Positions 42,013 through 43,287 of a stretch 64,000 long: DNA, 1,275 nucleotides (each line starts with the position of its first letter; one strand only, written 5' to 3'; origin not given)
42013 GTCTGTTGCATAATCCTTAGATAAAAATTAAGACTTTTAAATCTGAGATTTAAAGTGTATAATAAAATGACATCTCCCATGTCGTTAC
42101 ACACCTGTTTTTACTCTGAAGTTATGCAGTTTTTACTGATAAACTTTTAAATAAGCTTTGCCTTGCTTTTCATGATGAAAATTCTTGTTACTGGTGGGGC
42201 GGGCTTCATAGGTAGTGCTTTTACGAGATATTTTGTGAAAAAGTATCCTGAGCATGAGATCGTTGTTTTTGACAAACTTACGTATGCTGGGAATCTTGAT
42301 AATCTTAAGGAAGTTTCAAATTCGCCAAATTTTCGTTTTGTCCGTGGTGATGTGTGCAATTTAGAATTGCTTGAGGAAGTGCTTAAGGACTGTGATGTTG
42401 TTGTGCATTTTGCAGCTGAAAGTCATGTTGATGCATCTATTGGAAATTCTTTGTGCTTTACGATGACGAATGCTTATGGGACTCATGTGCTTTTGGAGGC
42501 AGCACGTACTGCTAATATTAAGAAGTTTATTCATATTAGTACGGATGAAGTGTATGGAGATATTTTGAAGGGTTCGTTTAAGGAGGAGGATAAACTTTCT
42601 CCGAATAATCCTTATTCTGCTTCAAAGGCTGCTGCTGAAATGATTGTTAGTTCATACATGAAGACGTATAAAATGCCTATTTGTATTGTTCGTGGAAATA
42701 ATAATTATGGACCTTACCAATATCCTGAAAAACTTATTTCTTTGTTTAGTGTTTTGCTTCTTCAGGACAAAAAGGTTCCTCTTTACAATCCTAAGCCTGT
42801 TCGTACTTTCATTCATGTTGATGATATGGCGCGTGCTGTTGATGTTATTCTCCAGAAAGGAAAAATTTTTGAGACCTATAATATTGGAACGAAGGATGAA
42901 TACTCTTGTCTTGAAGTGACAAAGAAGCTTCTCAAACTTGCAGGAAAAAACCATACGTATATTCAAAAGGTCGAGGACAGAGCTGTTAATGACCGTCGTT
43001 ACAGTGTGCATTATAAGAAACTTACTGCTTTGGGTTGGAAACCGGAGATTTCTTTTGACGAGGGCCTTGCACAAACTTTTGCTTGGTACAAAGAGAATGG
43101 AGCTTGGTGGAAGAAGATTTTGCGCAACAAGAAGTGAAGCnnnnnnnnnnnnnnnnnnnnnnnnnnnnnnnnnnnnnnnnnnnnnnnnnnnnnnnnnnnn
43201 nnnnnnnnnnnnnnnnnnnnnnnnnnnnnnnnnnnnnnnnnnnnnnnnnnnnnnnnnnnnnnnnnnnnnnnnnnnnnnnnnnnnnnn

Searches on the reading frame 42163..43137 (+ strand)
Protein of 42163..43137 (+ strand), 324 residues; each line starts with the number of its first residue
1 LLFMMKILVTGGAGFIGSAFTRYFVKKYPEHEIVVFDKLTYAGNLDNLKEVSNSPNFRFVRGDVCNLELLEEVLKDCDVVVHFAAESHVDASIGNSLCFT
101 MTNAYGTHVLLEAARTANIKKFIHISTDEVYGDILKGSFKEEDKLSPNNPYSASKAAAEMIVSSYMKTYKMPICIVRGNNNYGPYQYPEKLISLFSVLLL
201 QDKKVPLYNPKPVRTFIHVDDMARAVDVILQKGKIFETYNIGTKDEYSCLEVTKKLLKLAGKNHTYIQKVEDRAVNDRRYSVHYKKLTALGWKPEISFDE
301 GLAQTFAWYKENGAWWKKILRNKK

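Call 48: search_protein_families(library=pfam, proteins=[window:42163-43137:+], max_evalue=0.01)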
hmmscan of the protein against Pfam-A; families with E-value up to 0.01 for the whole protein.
window:42163-43137:+ (324 aa): 11 families
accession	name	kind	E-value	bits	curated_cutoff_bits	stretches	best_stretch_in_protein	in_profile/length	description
PF16363.11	GDP_Man_Dehyd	-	1.1e-72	245.7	27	1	8-304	1-331/332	GDP-mannose 4,6 dehydratase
PF01370.27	Epimerase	-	1e-59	202.3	20.9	1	7-242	1-240/240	NAD dependent epimerase/dehydratase family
PF01073.25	3Beta_HSD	-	9.5e-26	90.9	22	1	8-223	1-222/280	3-beta hydroxysteroid dehydrogenase/isomerase family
PF02719.21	Polysacc_synt_2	-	1.8e-24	86.9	20.2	1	7-265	1-252/293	Polysaccharide biosynthesis protein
PF04321.23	RmlD_sub_bind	-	2.2e-20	73.4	27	1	5-276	1-247/287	RmlD substrate binding domain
PF07993.18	NAD_binding_4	-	2.7e-15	56.7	20.1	1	9-177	1-203/258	Male sterility protein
PF13460.12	NAD_binding_10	-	1.9e-11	44.6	27.2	1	11-163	1-133/184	NAD(P)H-binding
PF05368.20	NmrA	-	6.1e-07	29.8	27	1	6-268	4-242/298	NmrA-like family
PF03435.24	Sacchrp_dh_NADP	-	6.4e-05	23.7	25.1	1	12-85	5-77/129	Saccharopine dehydrogenase NADP binding domain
PF00106.31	adh_short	-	0.00085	19.3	26.6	0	7-168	3-166/195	short chain dehydrogenase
PF00056.29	Ldh_1_N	-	0.0088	16.5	27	0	5-85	1-78/141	lactate/malate dehydrogenase, NAD binding domain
